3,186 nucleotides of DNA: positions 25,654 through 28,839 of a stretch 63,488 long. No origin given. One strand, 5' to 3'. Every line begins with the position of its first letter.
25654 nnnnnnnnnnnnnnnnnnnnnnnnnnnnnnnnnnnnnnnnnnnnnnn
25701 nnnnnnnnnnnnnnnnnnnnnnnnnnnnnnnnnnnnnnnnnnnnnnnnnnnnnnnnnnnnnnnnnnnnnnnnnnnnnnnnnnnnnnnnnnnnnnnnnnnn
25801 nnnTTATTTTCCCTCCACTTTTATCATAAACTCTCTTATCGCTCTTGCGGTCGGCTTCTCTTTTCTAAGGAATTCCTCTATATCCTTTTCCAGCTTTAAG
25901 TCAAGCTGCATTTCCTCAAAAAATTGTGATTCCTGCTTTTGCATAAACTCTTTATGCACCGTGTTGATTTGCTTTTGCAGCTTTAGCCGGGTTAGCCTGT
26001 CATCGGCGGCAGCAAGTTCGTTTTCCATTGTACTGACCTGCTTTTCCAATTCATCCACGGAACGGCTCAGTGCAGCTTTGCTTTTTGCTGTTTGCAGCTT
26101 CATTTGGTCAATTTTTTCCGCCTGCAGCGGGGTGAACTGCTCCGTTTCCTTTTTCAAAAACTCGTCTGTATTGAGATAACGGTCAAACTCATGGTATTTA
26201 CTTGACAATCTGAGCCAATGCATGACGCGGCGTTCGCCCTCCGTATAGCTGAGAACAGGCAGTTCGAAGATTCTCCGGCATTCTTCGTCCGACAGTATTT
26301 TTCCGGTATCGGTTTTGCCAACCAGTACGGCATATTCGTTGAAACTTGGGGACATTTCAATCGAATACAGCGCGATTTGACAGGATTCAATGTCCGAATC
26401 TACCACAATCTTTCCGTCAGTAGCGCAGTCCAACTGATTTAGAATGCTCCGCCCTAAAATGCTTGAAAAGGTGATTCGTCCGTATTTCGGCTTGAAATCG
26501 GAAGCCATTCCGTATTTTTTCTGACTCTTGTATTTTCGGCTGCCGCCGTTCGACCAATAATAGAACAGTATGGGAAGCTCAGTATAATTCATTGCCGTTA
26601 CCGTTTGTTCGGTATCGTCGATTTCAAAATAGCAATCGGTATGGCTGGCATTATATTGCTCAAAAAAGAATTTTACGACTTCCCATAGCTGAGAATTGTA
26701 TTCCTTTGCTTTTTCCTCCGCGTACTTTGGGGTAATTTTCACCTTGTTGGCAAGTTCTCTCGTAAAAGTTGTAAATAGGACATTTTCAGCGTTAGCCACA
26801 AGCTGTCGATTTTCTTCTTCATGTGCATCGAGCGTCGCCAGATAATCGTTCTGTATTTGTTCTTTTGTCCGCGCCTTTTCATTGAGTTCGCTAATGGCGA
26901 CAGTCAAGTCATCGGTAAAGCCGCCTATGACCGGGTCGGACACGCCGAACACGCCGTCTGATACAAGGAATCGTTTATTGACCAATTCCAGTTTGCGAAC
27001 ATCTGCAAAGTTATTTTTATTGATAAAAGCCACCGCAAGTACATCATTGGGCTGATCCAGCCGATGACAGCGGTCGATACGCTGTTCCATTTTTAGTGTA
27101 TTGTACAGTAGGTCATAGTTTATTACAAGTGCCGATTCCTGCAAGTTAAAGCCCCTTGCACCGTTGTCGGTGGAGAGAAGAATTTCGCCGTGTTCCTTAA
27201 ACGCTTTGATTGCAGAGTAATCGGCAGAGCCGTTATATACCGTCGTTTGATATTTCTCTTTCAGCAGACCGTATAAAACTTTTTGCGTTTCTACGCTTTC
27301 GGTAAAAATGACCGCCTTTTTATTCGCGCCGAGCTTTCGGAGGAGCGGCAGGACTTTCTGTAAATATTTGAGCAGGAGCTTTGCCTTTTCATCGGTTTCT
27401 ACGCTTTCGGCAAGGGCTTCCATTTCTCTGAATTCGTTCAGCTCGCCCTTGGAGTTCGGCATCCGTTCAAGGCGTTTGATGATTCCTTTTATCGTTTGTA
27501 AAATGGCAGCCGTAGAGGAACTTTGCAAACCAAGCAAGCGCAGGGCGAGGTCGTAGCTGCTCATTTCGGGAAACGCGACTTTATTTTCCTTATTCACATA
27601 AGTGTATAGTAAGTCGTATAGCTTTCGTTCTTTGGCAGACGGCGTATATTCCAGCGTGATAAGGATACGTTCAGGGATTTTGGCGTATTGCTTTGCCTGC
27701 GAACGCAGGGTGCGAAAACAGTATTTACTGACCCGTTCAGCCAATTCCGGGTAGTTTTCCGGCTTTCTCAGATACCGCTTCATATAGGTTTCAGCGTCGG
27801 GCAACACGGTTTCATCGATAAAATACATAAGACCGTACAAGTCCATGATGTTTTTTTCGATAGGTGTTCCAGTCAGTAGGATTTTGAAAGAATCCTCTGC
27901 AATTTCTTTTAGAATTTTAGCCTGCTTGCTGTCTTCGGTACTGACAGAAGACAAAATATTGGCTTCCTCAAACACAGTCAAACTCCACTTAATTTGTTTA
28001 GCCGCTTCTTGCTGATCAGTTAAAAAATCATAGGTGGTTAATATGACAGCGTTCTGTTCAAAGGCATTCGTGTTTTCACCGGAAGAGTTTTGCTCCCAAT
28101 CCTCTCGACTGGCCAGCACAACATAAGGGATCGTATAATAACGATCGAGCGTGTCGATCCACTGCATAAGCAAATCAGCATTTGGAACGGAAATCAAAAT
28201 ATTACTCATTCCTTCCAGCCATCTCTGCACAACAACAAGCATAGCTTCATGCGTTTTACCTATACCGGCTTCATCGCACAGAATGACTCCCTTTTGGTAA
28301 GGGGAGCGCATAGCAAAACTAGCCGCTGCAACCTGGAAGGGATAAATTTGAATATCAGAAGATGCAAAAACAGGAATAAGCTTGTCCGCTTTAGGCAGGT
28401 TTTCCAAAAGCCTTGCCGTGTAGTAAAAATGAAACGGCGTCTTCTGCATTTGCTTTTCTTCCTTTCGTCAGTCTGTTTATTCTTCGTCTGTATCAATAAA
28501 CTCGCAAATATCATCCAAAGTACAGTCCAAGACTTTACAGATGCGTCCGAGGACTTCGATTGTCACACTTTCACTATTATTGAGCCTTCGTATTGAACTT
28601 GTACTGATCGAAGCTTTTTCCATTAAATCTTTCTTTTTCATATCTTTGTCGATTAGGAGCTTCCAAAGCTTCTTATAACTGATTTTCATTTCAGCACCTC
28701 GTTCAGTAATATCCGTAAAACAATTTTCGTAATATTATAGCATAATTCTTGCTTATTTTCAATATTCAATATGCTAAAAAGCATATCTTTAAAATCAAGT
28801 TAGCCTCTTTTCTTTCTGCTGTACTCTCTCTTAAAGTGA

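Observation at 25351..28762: HTH, SNF2 helicase and SieB-like membrane protein operon: candidate undescribed defence module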

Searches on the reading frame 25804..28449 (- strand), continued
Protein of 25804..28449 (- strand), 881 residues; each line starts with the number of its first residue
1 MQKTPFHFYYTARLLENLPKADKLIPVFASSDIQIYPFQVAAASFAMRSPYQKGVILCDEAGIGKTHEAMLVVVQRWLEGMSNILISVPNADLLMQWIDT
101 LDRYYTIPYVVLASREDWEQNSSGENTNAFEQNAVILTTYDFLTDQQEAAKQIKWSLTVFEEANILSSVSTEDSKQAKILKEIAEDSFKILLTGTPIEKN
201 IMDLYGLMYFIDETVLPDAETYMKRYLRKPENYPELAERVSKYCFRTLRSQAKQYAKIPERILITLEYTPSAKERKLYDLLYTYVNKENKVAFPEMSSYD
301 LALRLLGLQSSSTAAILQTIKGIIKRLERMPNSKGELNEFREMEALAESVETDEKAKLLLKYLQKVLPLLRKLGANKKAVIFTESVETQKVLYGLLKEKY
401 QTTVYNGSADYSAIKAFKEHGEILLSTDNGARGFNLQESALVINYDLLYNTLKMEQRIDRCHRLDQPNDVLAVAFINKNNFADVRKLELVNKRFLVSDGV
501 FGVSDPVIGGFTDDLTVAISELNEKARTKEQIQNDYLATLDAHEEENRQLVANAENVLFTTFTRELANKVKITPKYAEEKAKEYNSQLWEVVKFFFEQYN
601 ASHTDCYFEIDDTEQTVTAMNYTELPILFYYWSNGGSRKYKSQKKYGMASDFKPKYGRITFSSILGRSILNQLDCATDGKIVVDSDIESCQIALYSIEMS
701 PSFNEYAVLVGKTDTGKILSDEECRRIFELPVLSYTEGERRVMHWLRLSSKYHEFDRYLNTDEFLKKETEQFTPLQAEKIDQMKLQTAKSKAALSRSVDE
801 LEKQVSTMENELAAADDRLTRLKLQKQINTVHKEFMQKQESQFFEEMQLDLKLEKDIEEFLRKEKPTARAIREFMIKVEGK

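Call 89: search_dna_similar(query=window:25804-28449:-, collection=plasmids, mode=protein, max_evalue=1e-30, max_rows=15)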
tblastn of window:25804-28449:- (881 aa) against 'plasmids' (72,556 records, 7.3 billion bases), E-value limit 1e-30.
Records with a match: 50; places in all: 51; records where one place covers at least 80% of the query: 2.
Best place of each record, by identity: <60% 50.
By first word of the organism name: Salmonella 15; Klebsiella 11; Providencia 5; Roseomonas 2; Aeromonas 2; Monoglobus 1; Planctomycetes 1; Sphingopyxis 1; Cupriavidus 1; Rhizobium 1; and 10 more.
By predicted mobility (MOB-suite, as given by PLSDB): conjugative 32; non-mobilizable 14; mobilizable 4.
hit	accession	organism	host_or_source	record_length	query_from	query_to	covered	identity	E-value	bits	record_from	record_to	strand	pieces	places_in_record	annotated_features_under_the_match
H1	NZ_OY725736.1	Monoglobus pectinilyticus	-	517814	1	878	100%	53.7%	0e+0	895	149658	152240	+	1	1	DEAD/DEAH box helicase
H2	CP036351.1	Planctomycetes bacterium K2D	-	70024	4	834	94%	27.5%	6e-83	300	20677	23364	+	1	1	rapA: RNA polymerase-associated protein RapA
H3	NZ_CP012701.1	Sphingopyxis macrogoltabida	whole organism,activated sludge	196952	4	480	54%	32.0%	3e-57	222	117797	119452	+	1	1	SNF2-related protein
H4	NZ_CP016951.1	Cupriavidus taiwanensis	Mimosa,single cell,nodules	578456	4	485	55%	31.5%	5e-68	255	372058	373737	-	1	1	SNF2-related protein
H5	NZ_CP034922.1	Roseomonas mucosa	Homo sapiens,tissue sample,Clinical, ...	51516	4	480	54%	31.6%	5e-64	243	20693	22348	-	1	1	SNF2-related protein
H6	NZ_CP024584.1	Roseomonas sp. FDAARGOS_362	Homo sapiens,peripheral Blood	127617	4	480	54%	31.6%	5e-64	243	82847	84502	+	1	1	SNF2-related protein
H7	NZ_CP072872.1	Rhizobium sp. NLR16a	lentil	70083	16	485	53%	31.3%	5e-68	255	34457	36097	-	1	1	SNF2-related protein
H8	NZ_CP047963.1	Aeromonas media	cell culture,hospital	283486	22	485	53%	31.2%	6e-62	236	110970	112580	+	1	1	SNF2-related protein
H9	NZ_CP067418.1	Aeromonas media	cell culture,water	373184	22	485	53%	31.2%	6e-62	236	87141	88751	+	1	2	SNF2-related protein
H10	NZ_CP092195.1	Deinococcus sp. KNUC1210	Setaria viridis,cell ...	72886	22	483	52%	30.0%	2e-61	235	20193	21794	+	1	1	SNF2-related protein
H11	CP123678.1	Salmonella enterica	animal-swine-market swine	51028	11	473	53%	28.4%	8e-55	214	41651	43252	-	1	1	SNF2-related protein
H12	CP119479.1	Salmonella enterica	Product-Raw-Ground, Comminuted or ...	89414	11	473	53%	28.4%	8e-55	214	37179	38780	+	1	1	SNF2-related protein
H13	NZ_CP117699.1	Salmonella enterica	Homo sapiens,tissue sample,leg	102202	11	473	53%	28.4%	8e-55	214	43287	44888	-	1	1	SNF2-related protein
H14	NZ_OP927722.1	Salmonella sp.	-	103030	11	473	53%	28.4%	8e-55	214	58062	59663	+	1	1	SNF2-related protein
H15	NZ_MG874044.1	Salmonella sp.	-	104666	11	473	53%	28.4%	8e-55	214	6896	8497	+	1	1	none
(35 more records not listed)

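Call 90: get_annotated_region(hit=H1, flank=9000)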
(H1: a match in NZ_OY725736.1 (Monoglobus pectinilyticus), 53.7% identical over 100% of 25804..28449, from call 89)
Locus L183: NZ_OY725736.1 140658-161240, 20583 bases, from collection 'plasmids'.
description: Monoglobus pectinilyticus strain Ruminococcaceae species TSDC17.2-1.2 plasmid 12, complete sequence
organism: Monoglobus pectinilyticus (NCBI taxid 1981510)
taxonomy: Bacteria; Bacillota; Clostridia; Monoglobales; Monoglobaceae; Monoglobus; Monoglobus pectinilyticus
host: -; source: -; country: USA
typing (MOB-suite, as given by PLSDB): non-mobilizable
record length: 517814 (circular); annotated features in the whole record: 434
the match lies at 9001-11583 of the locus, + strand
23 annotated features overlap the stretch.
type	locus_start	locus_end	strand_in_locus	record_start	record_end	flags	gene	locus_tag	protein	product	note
CDS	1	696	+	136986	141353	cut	-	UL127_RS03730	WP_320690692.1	RHS repeat-associated core domain-containing protein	-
CDS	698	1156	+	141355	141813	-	-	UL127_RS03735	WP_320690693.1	hypothetical protein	-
CDS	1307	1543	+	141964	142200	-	-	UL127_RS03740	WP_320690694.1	hypothetical protein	-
CDS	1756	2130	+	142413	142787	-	-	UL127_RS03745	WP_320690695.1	hypothetical protein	-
CDS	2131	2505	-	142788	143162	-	-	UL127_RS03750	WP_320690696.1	hypothetical protein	-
CDS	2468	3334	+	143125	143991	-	-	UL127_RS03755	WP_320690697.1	RHS repeat-associated core domain-containing protein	-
CDS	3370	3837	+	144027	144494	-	-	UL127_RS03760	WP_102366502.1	hypothetical protein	-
CDS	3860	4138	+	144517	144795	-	-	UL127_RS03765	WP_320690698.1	hypothetical protein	-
CDS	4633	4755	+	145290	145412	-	-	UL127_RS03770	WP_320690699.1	hypothetical protein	-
CDS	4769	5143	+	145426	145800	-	-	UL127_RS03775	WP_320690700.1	hypothetical protein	-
CDS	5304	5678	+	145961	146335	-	-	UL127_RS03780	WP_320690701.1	RHS repeat-associated core domain-containing protein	-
CDS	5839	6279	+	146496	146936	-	-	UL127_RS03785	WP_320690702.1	hypothetical protein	-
CDS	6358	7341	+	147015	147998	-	-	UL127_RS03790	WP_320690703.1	replication initiator protein A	-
CDS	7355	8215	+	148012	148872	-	-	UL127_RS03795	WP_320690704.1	ParB/RepB/Spo0J family partition protein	GO:0007059 - chromosome segregation [Evidence IEA]; GO:0000910 - cytokinesis [Evidence IEA]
CDS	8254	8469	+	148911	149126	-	-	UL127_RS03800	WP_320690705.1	hypothetical protein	-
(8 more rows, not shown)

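Call 91: get_annotated_region(hit=H2, flank=9000)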
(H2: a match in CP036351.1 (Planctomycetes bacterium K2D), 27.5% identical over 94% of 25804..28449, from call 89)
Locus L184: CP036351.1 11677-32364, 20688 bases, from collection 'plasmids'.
description: Planctomycetes bacterium K2D plasmid pK2D_1, complete sequence
organism: Planctomycetes bacterium K2D (NCBI taxid 2527962)
taxonomy: Bacteria; Planctomycetota; ; ; ; ; Planctomycetes bacterium K2D
host: -; source: -; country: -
typing (MOB-suite, as given by PLSDB): mobilizable; relaxase MOBF
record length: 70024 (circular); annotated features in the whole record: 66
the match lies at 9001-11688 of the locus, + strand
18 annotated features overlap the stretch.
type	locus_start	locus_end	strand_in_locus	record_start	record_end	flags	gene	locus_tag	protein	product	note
CDS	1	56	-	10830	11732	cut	-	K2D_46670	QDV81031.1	hypothetical protein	-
CDS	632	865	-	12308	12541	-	-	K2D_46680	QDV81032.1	hypothetical protein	-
CDS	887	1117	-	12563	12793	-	-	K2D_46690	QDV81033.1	hypothetical protein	-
CDS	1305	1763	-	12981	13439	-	-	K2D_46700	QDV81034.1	hypothetical protein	-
CDS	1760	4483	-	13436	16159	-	-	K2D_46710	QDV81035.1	Methyltransferase small domain protein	-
CDS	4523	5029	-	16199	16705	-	-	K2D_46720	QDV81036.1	hypothetical protein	-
CDS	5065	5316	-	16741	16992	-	-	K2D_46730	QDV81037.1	hypothetical protein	-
CDS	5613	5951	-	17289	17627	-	-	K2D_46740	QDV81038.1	hypothetical protein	-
CDS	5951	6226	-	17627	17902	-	-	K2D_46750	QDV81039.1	hypothetical protein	-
CDS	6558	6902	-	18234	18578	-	-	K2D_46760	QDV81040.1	hypothetical protein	-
CDS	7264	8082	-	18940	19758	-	-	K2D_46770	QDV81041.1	hypothetical protein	-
CDS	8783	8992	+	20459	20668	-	-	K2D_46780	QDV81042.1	Helix-turn-helix domain protein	-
CDS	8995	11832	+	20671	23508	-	rapA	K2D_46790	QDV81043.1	RNA polymerase-associated protein RapA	-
CDS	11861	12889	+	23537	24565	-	-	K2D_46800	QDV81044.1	hypothetical protein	-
CDS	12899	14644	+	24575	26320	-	-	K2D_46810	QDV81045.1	AAA-like domain protein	-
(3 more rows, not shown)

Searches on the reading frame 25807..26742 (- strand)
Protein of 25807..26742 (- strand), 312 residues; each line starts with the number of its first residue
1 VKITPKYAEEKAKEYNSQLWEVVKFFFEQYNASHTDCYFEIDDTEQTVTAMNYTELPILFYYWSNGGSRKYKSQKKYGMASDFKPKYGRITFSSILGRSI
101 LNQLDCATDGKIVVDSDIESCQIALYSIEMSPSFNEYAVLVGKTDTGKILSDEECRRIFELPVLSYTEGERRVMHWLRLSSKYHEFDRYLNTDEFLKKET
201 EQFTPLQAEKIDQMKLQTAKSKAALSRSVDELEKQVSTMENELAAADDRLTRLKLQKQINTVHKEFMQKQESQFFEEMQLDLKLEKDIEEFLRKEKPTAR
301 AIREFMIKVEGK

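Call 72: predict_structure(alignment_id=A4)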
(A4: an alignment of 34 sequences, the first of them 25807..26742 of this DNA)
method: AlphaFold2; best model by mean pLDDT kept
length: 312 residues; sequences in the alignment: 34
mean_pLDDT: 88.1   pTM: 0.58
mean pLDDT of the five models: 88.1, 87.7, 87.4, 86.5, 86.1
residues with pLDDT >= 90: 170; 70-90: 131; 50-70: 9; < 50: 2
segments of 3 or more residues with pLDDT < 50: none
pLDDT, mean of each block of 10 residues (from residue 1): 71 89 93 93 94 91 82 92 85 87 81 93 92 87 94 93 90 65 80 87 85 93 92 91 87 90 92 92 93 86 89 89
secondary structure, 60 per line:
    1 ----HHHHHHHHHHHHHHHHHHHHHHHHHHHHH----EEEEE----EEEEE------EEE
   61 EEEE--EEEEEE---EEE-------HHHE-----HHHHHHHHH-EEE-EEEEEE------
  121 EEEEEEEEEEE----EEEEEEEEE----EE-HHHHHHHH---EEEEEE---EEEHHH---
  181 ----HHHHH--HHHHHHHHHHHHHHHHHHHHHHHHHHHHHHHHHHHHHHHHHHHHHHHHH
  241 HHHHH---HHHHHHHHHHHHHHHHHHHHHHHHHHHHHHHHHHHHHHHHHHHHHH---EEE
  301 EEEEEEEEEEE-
elements in order: H5-33 E38-42 E47-51 E58-64 E67-72 E76-78 H95-103 E105-107 E109-114 E121-131 E136-144 H152-159 E163-168 E172-174 H185-189 H192-245 H249-294 E298-311

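Call 75: fold_search(model_id=the predicted structure, library=pdb)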
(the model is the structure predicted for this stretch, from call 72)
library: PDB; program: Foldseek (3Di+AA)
matches with E <= 10: 486; with E <= 0.001: 1
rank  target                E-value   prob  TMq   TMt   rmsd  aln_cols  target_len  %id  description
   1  8t0l_F                7.1e-04  0.99  0.31  0.13  17.0       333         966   10  E. coli Sw2/Snf2 ATPase RapA bound to both ADP-AlF3 and reconstituted E. coli RNA polymerase post-termination complex  (released 2025-04-02)
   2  6bog_A                4.9e-03  0.87  0.26  0.10  21.1       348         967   11  Crystal structure of RapA, a Swi2/Snf2 protein that recycles RNA polymerase during transcription (released 2017-12-13)
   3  8auw_B                1.6e-01  0.23  0.17  0.02  27.2       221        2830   11  Cryo-EM structure of human BIRC6 in complex with SMAC. (released 2023-02-15)
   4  7vzr_A                3.4e-01  0.33  0.18  0.07  30.9       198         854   12  Structure of the Acidobacteria homodimeric reaction center bound with cytochrome c (the smaller form) (released 2022-12-28)
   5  8ts9_B                3.4e-01  0.25  0.22  0.25  17.8       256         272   10  Human PI3K p85alpha/p110alpha H1047R bound to compound 1 (released 2023-11-22)
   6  5da9_A                4.1e-01  0.15  0.16  0.13  15.2       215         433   12  ATP-gamma-S bound Rad50 from Chaetomium thermophilum in complex with the Rad50-binding domain of Mre11 (released 2016-03-02)
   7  3a8p_D                4.6e-01  0.28  0.19  0.26  20.4       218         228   11  Crystal structure of the Tiam2 PHCCEx domain (released 2009-11-24)
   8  3a8p_A                4.9e-01  0.30  0.19  0.25  19.6       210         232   12  Crystal structure of the Tiam2 PHCCEx domain (released 2009-11-24)
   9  5dac_A                5.2e-01  0.20  0.20  0.16  12.8       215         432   10  ATP-gamma-S bound Rad50 from Chaetomium thermophilum in complex with DNA (released 2016-03-02)
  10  8t8f_E                5.2e-01  0.11  0.15  0.14  17.9       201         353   12  Smc5/6 8mer (released 2023-11-15)
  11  8v8h_B                5.2e-01  0.09  0.15  0.18  15.7       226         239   12  PI3Ka H1047R co-crystal structure with inhibitor in cryptic pocket near H1047R (compound 4). (released 2024-03-20)
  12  6voa_B                5.8e-01  0.25  0.20  0.11  17.7       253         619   11  Cryo-EM structure of the BBSome-ARL6 complex (released 2020-06-24)
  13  4afl_F                6.2e-01  0.97  0.20  0.58   3.5        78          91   14  The crystal structure of the ING4 dimerization domain reveals the functional organization of the ING family of chromat (released 2012-02-22)
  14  8tsc_B                6.2e-01  0.08  0.15  0.17  16.7       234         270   11  Human PI3K p85alpha/p110alpha H1047R bound to compound 3 (released 2023-11-22)
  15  9r62_I                7.8e-01  0.15  0.22  0.12  19.8       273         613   11  CPS co-polymerase Wzc_C1 (released 2026-03-04)
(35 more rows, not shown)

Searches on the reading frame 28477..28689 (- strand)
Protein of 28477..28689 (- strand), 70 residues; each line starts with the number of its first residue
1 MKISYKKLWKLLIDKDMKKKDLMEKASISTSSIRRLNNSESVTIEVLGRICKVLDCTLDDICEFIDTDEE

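Call 3: search_protein_families(library=pfam, proteins=[window:28477-28689:-], max_evalue=1)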
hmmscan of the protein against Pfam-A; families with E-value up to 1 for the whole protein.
window:28477-28689:- (70 aa): 3 families
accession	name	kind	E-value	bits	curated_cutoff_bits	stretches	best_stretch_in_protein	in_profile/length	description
PF13443.12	HTH_26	-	9.9e-19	67.8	22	1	7-66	1-62/63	Cro/C1-type HTH DNA-binding domain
PF01381.28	HTH_3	-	2.3e-05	24.8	23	1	12-61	5-55/55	Helix-turn-helix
PF13560.12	HTH_31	-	0.24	12.2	27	1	17-60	15-60/64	Helix-turn-helix domain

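Call 4: search_protein_families(library=padloc, proteins=[window:28477-28689:-], max_evalue=1)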
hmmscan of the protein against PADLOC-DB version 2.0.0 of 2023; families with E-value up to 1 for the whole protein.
window:28477-28689:- (70 aa): 2 families
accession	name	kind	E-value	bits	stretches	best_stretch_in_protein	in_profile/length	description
PDLC02926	HTH_VI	-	2.9e-05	22.2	1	14-61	12-60/92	-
PDLC04775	PDC-M69A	-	0.0062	15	1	7-63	11-68/113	-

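Call 5: search_protein_families(library=ncbifam, proteins=[window:28477-28689:-], max_evalue=1)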
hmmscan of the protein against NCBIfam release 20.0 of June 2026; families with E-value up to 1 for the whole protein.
window:28477-28689:- (70 aa): 5 families
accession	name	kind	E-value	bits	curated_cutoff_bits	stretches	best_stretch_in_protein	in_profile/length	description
NF000090.1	trans_reg_VanU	equivalog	2.8e-18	65.9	150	1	1-65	1-65/75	glycopeptide resistance transcriptional regulator VanU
NF010465.0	PRK13890.1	equivalog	1e-06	28.8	96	1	3-70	5-73/121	conjugal transfer protein TrbA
NF041951.1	phage_RstR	subfamily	0.00021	21.5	80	1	6-64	5-64/108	RstR family transcriptional repressor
NF006015.0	PRK08154.1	subfamily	0.0057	15.8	204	1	14-66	41-94/314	anaerobic benzoate catabolism transcriptional regulator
TIGR03070.1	couple_hipB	subfamily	0.11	12.5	71.65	1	20-58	19-58/58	type II toxin-antitoxin system Y4mF family antitoxin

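Call 6: search_protein_families(library=phrogs, proteins=[window:28477-28689:-], max_evalue=1)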
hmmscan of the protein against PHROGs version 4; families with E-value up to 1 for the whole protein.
window:28477-28689:- (70 aa): 12 families
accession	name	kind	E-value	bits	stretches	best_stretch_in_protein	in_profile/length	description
phrog_3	-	transcription regulation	2.1e-08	35.4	1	1-67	86-151/430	transcriptional repressor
phrog_8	-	transcription regulation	1.3e-06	29.1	1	1-70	74-144/346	transcriptional regulator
phrog_4583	-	transcription regulation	0.002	19.1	1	16-61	23-69/81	transcriptional repressor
phrog_24334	-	unknown function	0.0042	18.1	1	16-64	15-65/190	-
phrog_2439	-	transcription regulation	0.051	13.4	1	6-56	10-61/367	transcriptional regulator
phrog_1373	-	transcription regulation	0.064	14.2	1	14-59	74-120/166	transcriptional regulator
phrog_7241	-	transcription regulation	0.066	14.3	1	16-61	74-120/122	transcriptional regulator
phrog_1468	-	transcription regulation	0.068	13.8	1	10-33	14-37/67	transcriptional repressor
phrog_29047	-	unknown function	0.093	13.6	1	15-61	103-150/159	-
phrog_5823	-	transcription regulation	0.12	12.5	1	15-60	18-65/404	transcriptional regulator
phrog_13648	-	unknown function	0.16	13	1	26-67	96-138/150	-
phrog_3272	-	unknown function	0.18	12.7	1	2-21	10-29/59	-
